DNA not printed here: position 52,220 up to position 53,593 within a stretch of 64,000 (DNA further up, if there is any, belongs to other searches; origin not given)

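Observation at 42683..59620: Unusual cluster of flavoenzymes: four paralogous GGR-like reductases with altered GDAAG motif, plus PPOX-like, CrtI-like, VAO-type and GlcD/GlcF-like genes, AOR, a SAM methyltransferase and an SCP2 carrier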

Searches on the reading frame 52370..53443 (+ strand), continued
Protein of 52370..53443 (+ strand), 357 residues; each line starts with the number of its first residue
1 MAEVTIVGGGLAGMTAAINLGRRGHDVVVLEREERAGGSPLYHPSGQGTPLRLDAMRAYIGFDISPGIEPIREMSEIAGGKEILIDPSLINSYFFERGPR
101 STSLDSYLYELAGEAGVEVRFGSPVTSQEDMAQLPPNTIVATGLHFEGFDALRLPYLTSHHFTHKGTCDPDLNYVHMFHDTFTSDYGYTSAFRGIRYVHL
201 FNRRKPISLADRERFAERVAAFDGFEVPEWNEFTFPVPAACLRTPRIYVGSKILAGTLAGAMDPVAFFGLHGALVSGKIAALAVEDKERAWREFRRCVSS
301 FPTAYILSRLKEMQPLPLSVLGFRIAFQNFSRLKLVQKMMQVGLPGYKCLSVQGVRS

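Call 35: search_protein_families(library=pfam, proteins=[L014:1988-4930:-, L014:5056-5487:+, L014:5527-7224:+, L014:7255-8553:+, L014:8665-9759:-, L014:11223-12551:+, L014:12566-13918:-, L014:13970-16342:-, L014:16433-18037:-, L014:18027-19376:-], max_evalue=0.00001)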
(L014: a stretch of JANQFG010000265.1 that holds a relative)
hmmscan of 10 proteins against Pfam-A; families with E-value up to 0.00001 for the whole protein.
L014:1988-4930:- (980 aa): 2 families
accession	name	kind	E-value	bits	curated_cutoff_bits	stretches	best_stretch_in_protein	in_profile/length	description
PF01565.28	FAD_binding_4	-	2.1e-42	144.6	26.4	2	510-653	1-138/139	FAD binding domain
PF02913.24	FAD-oxidase_C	-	5.4e-09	36.6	21.2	0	903-971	174-246/248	FAD linked oxidases, C-terminal domain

L014:5056-5487:+ (143 aa): 0 families

L014:5527-7224:+ (565 aa): 1 family
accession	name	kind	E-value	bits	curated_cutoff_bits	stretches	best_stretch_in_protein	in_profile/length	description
PF14535.12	AMP-binding_C_2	-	3.2e-13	50.2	25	1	467-558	1-91/96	AMP-binding enzyme C-terminal domain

L014:7255-8553:+ (432 aa): 0 families

L014:8665-9759:- (364 aa): 6 families
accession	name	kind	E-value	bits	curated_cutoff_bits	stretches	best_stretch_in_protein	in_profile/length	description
PF12838.12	Fer4_7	-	2.3e-09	38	27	1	298-341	2-52/52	4Fe-4S dicluster domain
PF13237.11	Fer4_10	-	4.6e-09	36.5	25.5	1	293-338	4-53/53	4Fe-4S dicluster domain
PF00037.32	Fer4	-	1.5e-08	34.6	21.1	1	321-342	2-23/24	4Fe-4S binding domain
PF14697.11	Fer4_21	-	1.9e-07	31.5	35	1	296-344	6-59/59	4Fe-4S dicluster domain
PF12837.12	Fer4_6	-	2e-07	31.1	25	1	319-341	1-23/24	4Fe-4S binding domain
PF12797.12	Fer4_2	-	1.3e-06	28.4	24.5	1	320-339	3-22/22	4Fe-4S binding domain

L014:11223-12551:+ (442 aa): 2 families
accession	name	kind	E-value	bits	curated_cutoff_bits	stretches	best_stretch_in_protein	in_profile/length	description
PF07044.18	DUF1329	-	6.4e-91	305.8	23.1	1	76-438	2-368/368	Protein of unknown function (DUF1329)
PF17131.11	LolA_like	-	4e-15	56.4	30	1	220-438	9-183/184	Outer membrane lipoprotein-sorting protein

L014:12566-13918:- (450 aa): 1 family
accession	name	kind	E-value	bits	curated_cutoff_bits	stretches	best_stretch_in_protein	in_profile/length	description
PF02754.22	CCG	-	7.4e-31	106.5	20.6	2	336-424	1-84/85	Cysteine-rich domain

L014:13970-16342:- (790 aa): 3 families
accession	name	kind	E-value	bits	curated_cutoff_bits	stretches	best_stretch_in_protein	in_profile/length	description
PF01055.32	Glyco_hydro_31_2nd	-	7.8e-44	150.8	23.5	1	349-653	21-306/328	Glycosyl hydrolases family 31 TIM-barrel domain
PF21365.3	Glyco_hydro_31_3rd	-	3e-18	66.5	24.4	1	683-771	1-85/87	Glycosyl hydrolase family 31 C-terminal domain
PF13802.12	Gal_mutarotas_2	-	3.6e-07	31.1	27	1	145-290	96-184/184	Glycosyl hydrolase 31 N-terminal galactose mutarotase-like domain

L014:16433-18037:- (534 aa): 10 families
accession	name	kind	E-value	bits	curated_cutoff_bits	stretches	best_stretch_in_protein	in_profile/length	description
PF01593.30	Amino_oxidase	-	1.3e-14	54.8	19.8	1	20-511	2-442/443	Flavin containing amine oxidoreductase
PF01266.30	DAO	-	7.8e-12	45.8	27.9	1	11-341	1-267/353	FAD dependent oxidoreductase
PF03486.20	HI0933_like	-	1.3e-08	35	50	0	11-45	2-36/244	HI0933-like protein Rossmann domain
PF13450.12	NAD_binding_8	-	4.7e-08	33.6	21.9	1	14-67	1-54/68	NAD(P)-binding Rossmann-like domain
PF01134.28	GIDA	-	5e-08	32.8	22.1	0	11-42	1-32/391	Glucose inhibited division protein A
PF00890.30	FAD_binding_2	-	3.9e-07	30.1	20.4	0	11-46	1-36/414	FAD binding domain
PF12831.13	FAD_oxidored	-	9.7e-07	28.8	27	0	11-49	1-39/416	FAD dependent oxidoreductase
PF07992.20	Pyr_redox_2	-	3.2e-06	27.2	26.1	0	10-42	1-34/291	Pyridine nucleotide-disulphide oxidoreductase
PF01494.25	FAD_binding_3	-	3.8e-06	26.8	22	0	10-42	2-34/349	FAD binding domain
PF00996.24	GDI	-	7.9e-06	25.1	23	0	8-48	3-43/436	GDP dissociation inhibitor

L014:18027-19376:- (449 aa): 2 families
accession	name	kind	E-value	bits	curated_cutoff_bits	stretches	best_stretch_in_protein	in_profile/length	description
PF07044.18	DUF1329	-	7e-91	305.7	23.1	1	84-445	2-368/368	Protein of unknown function (DUF1329)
PF17131.11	LolA_like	-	1.2e-17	64.7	30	2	226-303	8-80/184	Outer membrane lipoprotein-sorting protein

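Call 36: search_protein_families(library=pfam, proteins=[L012:25-891:+, L012:899-2533:+, L012:2903-4144:+, L012:5271-6053:+, L012:6072-6815:+, L012:7186-7617:+, L015:5061-6713:-, L015:6887-8305:-, L015:11401-12345:+, L015:12801-13358:+], max_evalue=0.00001)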
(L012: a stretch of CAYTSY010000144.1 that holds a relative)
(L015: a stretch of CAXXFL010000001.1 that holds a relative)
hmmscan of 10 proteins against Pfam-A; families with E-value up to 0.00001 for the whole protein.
L012:25-891:+ (288 aa): 1 family
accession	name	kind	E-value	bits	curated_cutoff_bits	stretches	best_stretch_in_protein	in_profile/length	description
PF06050.19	HGD-D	-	1.6e-37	130.3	28.4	1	4-283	63-339/342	2-hydroxyglutaryl-CoA dehydratase, D-component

L012:899-2533:+ (544 aa): 2 families
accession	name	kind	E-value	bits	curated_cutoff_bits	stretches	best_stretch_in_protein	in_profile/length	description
PF00501.34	AMP-binding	-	3.6e-63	214.1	29.9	1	31-378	4-376/384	AMP-binding enzyme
PF13193.12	AMP-binding_C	-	2.8e-13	51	24.5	1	439-512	1-74/76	AMP-binding enzyme C-terminal domain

L012:2903-4144:+ (413 aa): 4 families
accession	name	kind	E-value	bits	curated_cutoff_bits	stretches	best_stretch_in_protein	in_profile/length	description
PF22691.2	Thiolase_C_1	-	2.2e-36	125.2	28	1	283-403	19-138/144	Thiolase C-terminal domain-like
PF00108.29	Thiolase_N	-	2.3e-20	73.5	26.4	1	4-212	1-192/260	Thiolase, N-terminal domain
PF02803.24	Thiolase_C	-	4e-13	49.5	27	1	288-390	28-112/123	Thiolase, C-terminal domain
PF00109.32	ketoacyl-synt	-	9.2e-06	25.9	20.8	0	78-120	166-208/252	Beta-ketoacyl synthase, N-terminal domain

L012:5271-6053:+ (260 aa): 3 families
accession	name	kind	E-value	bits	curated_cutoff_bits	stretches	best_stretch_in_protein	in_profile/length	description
PF13561.12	adh_short_C2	-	5.7e-56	190.2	27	1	23-257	2-235/236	Enoyl-(Acyl carrier protein) reductase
PF00106.31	adh_short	-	2.8e-55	187.3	26.6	1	15-203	1-188/195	short chain dehydrogenase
PF08659.16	KR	-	1.1e-09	38.9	22.6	1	17-131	3-121/180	KR domain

L012:6072-6815:+ (247 aa): 2 families
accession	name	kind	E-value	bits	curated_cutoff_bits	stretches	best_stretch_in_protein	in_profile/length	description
PF00881.29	Nitroreductase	-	1e-29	104.3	23.5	1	32-218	2-167/167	Nitroreductase family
PF14512.11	TM1586_NiRdase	-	1.9e-14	54.3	27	1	138-222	59-136/215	Putative TM nitroreductase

L012:7186-7617:+ (143 aa): 0 families

L015:5061-6713:- (550 aa): 4 families
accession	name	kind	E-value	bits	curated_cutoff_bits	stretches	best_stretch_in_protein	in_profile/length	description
PF22422.2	MGH1-like_GH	-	1.8e-65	222.3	27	1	140-440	6-345/356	Mannosylglycerate hydrolase MGH1-like glycoside hydrolase domain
PF01204.24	Trehalase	-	2.3e-26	93.2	21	1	241-440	276-481/512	Trehalase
PF03200.22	Glyco_hydro_63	-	2.3e-16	60.1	22.4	1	329-439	342-470/492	Glycosyl hydrolase family 63 C-terminal domain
PF17389.8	Bac_rhamnosid6H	-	2.2e-09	37.5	24.5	1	190-348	101-239/339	Bacterial alpha-L-rhamnosidase 6 hairpin glycosidase domain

L015:6887-8305:- (472 aa): 2 families
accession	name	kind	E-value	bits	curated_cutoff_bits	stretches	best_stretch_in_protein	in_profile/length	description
PF13607.11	Succ_CoA_lig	-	3.5e-44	150.3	27.4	1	159-293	2-136/138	Succinyl-CoA ligase like flavodoxin domain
PF13380.12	CoA_binding_2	-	2.5e-19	70.2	22.8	1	16-141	1-114/116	CoA binding domain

L015:11401-12345:+ (314 aa): 1 family
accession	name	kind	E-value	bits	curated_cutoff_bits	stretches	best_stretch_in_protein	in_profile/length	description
PF07591.16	PT-HINT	-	3.3e-14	53.8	27.7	1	112-221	29-137/137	Pretoxin HINT domain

L015:12801-13358:+ (185 aa): 0 families
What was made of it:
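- The family member in Desulfobacteraceae (L012) lies between HGD-D, a CoA ligase, an SCPx-type thiolase and an SDR (call 36).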

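Call 38: search_protein_families(library=ncbifam, proteins=[P0196, P0201, P0213, P0215, P0225], max_evalue=0.00001)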
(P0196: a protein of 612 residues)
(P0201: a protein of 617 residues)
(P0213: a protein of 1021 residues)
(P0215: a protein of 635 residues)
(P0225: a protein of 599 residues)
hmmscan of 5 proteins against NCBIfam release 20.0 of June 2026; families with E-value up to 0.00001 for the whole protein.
P0196 (612 aa): 3 families
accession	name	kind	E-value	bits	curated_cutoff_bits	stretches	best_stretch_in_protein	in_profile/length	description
NF005742.0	PRK07566.1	equivalog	1.9e-08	33.8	313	1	29-143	49-166/315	chlorophyll synthase ChlG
TIGR01476.1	chlor_syn_BchG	subfamily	6.4e-08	32.4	212.3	1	19-148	12-144/283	(bacterio)chlorophyll synthase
NF009523.0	PRK12884.1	equivalog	1.6e-07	30.9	269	1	52-260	43-250/279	prenyltransferase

P0201 (617 aa): 7 families
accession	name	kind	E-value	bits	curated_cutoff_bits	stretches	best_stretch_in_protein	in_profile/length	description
NF009523.0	PRK12884.1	equivalog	5.8e-12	45.4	269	1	56-263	45-240/279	prenyltransferase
NF005742.0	PRK07566.1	equivalog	1.9e-10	40.4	313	1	51-230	69-254/315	chlorophyll synthase ChlG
TIGR01476.1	chlor_syn_BchG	subfamily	6.5e-09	35.6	212.3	1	29-219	19-213/283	(bacterio)chlorophyll synthase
NF009516.0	PRK12875.1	equivalog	6.9e-09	35.2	205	1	6-229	14-237/292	prenyltransferase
NF009410.0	PRK12771.1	subfamily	3e-07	29.4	516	1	285-328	133-176/566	NAD(P)-binding protein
NF009522.0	PRK12883.1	equivalog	4.3e-07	29.7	353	1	54-211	43-198/279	geranylgeranylglycerol-phosphate geranylgeranyltransferase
TIGR02056.1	ChlG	equivalog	1.4e-06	28.1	436.45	1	8-219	14-235/306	chlorophyll synthase ChlG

P0213 (1021 aa): 9 families
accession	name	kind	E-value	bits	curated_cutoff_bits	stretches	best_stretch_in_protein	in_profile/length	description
TIGR03472.1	HpnI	equivalog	3.6e-34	118.2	310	1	8-390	4-370/373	bacteriohopanetetrol glucosamine biosynthesis glycosyltransferase HpnI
NF009516.0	PRK12875.1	equivalog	6.7e-12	45.1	205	1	416-644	15-239/292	prenyltransferase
NF005742.0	PRK07566.1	equivalog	4.7e-09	35.8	313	1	414-666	24-276/315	chlorophyll synthase ChlG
NF005560.0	PRK07233.1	equivalog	1e-06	27.9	252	1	695-735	3-43/435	hypothetical protein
NF045637.1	carotdesatCrtDProt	equivalog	2e-06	26.6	580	1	697-734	3-40/485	1-hydroxycarotenoid 3,4-desaturase CrtD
NF009410.0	PRK12771.1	subfamily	4e-06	25.7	516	1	680-730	126-176/566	NAD(P)-binding protein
TIGR02734.1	crtI_fam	subfamily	5.5e-06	25.3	238.1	1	697-733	3-39/504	phytoene desaturase family protein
TIGR01476.1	chlor_syn_BchG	subfamily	9.4e-06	25.3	212.3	0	434-656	13-240/283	(bacterio)chlorophyll synthase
TIGR02032.1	GG-red-SF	subfamily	9.8e-06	25.5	158.8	0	697-727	5-35/297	geranylgeranyl reductase family protein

P0215 (635 aa): 2 families
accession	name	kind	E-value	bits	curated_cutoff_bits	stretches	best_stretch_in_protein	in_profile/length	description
NF009516.0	PRK12875.1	equivalog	7.4e-07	28.5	205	1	59-230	73-241/292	prenyltransferase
TIGR02032.1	GG-red-SF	subfamily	4.9e-06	26.4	158.8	0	281-393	3-108/297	geranylgeranyl reductase family protein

P0225 (599 aa): 3 families
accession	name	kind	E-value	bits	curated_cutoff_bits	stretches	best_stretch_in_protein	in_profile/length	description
NF009516.0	PRK12875.1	equivalog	4.2e-13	49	205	1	25-227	41-243/292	prenyltransferase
NF009523.0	PRK12884.1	equivalog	1e-09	38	269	1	41-221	40-220/279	prenyltransferase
NF009608.0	PRK13105.1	equivalog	2.1e-07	30.4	217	1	53-220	59-232/291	prenyltransferase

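Call 39: find_encoding_contigs(protein=P0215, flank=10000, max_places=2)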
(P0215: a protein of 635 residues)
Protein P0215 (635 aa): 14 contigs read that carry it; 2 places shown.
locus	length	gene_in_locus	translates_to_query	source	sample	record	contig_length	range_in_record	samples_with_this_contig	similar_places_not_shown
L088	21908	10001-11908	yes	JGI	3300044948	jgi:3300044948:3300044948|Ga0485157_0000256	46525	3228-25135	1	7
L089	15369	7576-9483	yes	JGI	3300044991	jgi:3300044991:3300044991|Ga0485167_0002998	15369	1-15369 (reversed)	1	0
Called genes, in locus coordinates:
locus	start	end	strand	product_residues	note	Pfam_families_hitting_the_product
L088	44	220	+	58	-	PF13860:FlgD_ig (weak)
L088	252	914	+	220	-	-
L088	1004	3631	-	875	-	PF00069:Pkinase, PF07714:PK_Tyr_Ser-Thr, PF17874:TPR_MalT, PF13424:TPR_12, PF24885:TPR_NPHP3, PF13424:TPR_12, PF24885:TPR_NPHP3, PF13424:TPR_12, +14 more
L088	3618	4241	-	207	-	PF07638:Sigma70_ECF, PF04545:Sigma70_r4, PF08281:Sigma70_r4_2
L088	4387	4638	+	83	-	-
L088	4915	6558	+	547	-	-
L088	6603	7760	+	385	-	PF04055:Radical_SAM, PF13353:Fer4_12 (weak)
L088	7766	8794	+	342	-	PF08545:ACP_syn_III, PF08541:ACP_syn_III_C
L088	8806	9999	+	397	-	PF13506:Glyco_transf_21, PF13641:Glyco_tranf_2_3, PF13632:Glyco_trans_2_3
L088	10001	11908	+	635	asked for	PF01040:UbiA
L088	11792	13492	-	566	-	-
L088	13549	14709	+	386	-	PF02687:FtsX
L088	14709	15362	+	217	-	PF00005:ABC_tran, PF13304:AAA_21 (faint)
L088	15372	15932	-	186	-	PF02190:LON_substr_bdg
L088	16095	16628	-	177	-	-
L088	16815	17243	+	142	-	PF08818:DUF1801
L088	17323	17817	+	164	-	-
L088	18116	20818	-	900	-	-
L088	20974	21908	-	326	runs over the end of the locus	PF01728:FtsJ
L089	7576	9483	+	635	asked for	PF01040:UbiA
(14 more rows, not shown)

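Call 40: find_encoding_contigs(protein=P0213, flank=10000, max_places=1)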
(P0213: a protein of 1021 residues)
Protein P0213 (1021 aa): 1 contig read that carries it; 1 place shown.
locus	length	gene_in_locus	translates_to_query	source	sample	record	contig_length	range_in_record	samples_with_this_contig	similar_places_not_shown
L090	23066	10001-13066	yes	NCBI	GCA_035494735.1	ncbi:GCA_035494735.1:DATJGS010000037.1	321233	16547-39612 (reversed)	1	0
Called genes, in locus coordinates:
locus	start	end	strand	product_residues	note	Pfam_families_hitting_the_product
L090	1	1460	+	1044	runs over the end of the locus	PF13424:TPR_12 (faint), PF12770:CHAT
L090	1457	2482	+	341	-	PF03958:Secretin_N (faint), PF00263:Secretin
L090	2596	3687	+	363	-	PF27098:Rv0959_3rd, PF13519:VWA_2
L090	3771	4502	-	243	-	-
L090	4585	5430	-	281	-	-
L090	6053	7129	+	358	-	PF01551:Peptidase_M23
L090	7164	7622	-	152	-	PF07366:SnoaL, PF12680:SnoaL_2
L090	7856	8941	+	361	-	PF01073:3Beta_HSD, PF01370:Epimerase, PF02719:Polysacc_synt_2, PF04321:RmlD_sub_bind, PF05368:NmrA, PF07993:NAD_binding_4, PF13460:NAD_binding_10, PF16363:GDP_Man_Dehyd, +1 more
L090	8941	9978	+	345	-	PF08545:ACP_syn_III, PF08541:ACP_syn_III_C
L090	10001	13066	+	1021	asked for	PF13506:Glyco_transf_21, PF13641:Glyco_tranf_2_3, PF01040:UbiA, PF13450:NAD_binding_8 (weak)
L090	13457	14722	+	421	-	-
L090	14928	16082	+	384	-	PF02687:FtsX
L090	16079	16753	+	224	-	PF00005:ABC_tran, PF02463:SMC_N (faint), PF13304:AAA_21 (faint)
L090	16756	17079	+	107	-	-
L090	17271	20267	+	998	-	PF13432:TPR_16 (weak), PF14559:TPR_19 (weak)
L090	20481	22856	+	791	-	PF10342:Kre9_KNH (weak), PF13860:FlgD_ig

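Call 49: list_cluster_members(proteins=[P0145, P0179, P0249, P0203, P0176, P0137, P0144, P0157, P0146, P0172])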
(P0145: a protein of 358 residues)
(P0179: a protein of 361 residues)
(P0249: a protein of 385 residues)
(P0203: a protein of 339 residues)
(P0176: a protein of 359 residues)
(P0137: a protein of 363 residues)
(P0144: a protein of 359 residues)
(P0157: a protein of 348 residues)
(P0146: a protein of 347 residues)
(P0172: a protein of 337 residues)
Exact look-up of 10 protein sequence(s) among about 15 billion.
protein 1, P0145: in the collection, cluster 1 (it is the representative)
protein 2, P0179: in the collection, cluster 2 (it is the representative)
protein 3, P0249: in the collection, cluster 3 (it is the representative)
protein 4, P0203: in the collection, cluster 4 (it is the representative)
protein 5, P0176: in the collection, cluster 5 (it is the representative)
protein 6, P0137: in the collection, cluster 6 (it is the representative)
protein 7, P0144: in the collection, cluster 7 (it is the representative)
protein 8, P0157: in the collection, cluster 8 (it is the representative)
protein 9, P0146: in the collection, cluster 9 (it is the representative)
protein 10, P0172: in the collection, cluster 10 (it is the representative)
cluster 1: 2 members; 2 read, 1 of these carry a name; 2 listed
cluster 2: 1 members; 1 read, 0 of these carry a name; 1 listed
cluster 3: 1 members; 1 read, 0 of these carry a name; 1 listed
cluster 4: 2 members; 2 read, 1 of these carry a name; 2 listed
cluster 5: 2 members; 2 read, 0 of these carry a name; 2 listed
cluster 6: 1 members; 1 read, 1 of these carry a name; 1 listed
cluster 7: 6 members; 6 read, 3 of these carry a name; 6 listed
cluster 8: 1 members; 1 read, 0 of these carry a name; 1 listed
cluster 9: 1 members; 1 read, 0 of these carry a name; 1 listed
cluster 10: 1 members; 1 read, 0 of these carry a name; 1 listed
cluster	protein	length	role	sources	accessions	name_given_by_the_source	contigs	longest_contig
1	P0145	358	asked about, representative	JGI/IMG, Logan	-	flavin-dependent dehydrogenase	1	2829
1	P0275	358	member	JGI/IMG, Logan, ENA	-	-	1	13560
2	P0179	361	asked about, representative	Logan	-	-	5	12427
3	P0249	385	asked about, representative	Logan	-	-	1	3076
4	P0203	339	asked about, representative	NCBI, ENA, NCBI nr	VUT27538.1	MAG: Geranylgeranyl reductase family protein [Candidatus Syntrophoarchaeum sp. GoM_oil]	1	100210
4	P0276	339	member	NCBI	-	-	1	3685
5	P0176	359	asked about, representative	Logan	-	-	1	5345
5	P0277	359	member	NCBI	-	-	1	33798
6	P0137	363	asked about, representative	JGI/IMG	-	flavin-dependent dehydrogenase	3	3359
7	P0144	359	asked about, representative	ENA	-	-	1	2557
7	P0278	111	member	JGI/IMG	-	hypothetical protein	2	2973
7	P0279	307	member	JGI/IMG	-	flavin-dependent dehydrogenase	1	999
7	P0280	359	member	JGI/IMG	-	flavin-dependent dehydrogenase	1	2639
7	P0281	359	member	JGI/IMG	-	-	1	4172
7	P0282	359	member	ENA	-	-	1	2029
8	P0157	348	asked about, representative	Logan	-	-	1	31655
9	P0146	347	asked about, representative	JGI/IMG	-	-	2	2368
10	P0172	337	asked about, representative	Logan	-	-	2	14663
